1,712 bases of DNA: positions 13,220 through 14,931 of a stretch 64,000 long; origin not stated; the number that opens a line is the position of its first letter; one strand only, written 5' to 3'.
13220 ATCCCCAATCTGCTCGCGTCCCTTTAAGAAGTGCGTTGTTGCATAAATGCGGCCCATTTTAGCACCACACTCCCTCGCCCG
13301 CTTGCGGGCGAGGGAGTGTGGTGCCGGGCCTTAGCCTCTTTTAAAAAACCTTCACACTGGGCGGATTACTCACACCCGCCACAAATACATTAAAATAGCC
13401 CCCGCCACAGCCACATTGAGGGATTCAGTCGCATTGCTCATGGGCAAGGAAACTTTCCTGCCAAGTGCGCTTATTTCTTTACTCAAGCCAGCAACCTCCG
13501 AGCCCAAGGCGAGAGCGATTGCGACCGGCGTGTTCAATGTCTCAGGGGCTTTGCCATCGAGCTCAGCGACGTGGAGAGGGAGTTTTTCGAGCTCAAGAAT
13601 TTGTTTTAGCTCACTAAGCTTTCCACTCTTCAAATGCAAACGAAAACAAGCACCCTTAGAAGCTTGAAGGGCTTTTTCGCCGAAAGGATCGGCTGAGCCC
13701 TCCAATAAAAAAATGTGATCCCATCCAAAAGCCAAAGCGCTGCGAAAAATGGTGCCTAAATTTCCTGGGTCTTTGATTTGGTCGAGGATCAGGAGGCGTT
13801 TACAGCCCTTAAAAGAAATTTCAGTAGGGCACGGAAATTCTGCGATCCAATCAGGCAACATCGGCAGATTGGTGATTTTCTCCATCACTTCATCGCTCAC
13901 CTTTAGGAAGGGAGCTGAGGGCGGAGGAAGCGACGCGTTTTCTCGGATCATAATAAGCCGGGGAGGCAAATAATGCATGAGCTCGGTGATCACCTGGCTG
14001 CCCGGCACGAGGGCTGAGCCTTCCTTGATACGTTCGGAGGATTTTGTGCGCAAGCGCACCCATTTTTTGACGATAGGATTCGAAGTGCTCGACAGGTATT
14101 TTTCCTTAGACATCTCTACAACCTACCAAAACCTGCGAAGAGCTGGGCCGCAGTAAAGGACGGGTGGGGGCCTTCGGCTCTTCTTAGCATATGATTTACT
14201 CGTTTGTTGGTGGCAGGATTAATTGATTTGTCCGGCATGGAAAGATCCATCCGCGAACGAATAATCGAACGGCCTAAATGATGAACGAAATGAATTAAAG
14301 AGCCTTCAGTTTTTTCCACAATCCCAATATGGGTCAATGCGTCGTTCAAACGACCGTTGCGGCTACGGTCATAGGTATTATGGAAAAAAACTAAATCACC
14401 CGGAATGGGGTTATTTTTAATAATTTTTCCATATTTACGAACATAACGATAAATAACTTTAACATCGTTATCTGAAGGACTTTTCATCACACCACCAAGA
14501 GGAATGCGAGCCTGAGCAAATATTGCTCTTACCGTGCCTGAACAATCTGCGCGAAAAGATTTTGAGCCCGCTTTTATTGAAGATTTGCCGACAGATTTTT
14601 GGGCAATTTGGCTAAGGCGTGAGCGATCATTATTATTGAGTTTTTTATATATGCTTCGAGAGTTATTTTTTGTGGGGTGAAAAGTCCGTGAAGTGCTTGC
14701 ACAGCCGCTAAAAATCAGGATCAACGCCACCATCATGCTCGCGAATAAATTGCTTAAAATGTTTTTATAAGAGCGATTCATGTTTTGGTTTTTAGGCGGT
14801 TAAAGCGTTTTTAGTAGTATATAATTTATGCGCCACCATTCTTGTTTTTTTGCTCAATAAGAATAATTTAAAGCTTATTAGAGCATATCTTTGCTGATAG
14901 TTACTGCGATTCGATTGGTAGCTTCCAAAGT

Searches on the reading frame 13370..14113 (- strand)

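Call 99: search_protein_families(library=pfam, proteins=[window:13370-14113:-], max_evalue=0.00001)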
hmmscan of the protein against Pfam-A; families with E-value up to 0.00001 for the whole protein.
window:13370-14113:- (247 aa): 2 families
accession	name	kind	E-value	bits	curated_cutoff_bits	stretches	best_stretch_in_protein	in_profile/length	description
PF00588.24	SpoU_methylase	-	1.9e-29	103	29.7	1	107-243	3-142/142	SpoU rRNA Methylase family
PF22435.1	MRM3-like_sub_bind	-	9.5e-06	26.4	27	0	12-82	1-75/84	MRM3-like substrate binding domain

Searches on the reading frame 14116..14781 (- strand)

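Call 99: search_protein_families(library=pfam, proteins=[window:14116-14781:-], max_evalue=0.00001)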
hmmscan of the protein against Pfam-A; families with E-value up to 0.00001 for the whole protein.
window:14116-14781:- (221 aa): 1 family
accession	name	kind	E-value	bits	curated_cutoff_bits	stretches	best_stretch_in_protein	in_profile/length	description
PF00877.26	NLPC_P60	-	6e-06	26.6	23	1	72-156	8-72/105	NlpC/P60 family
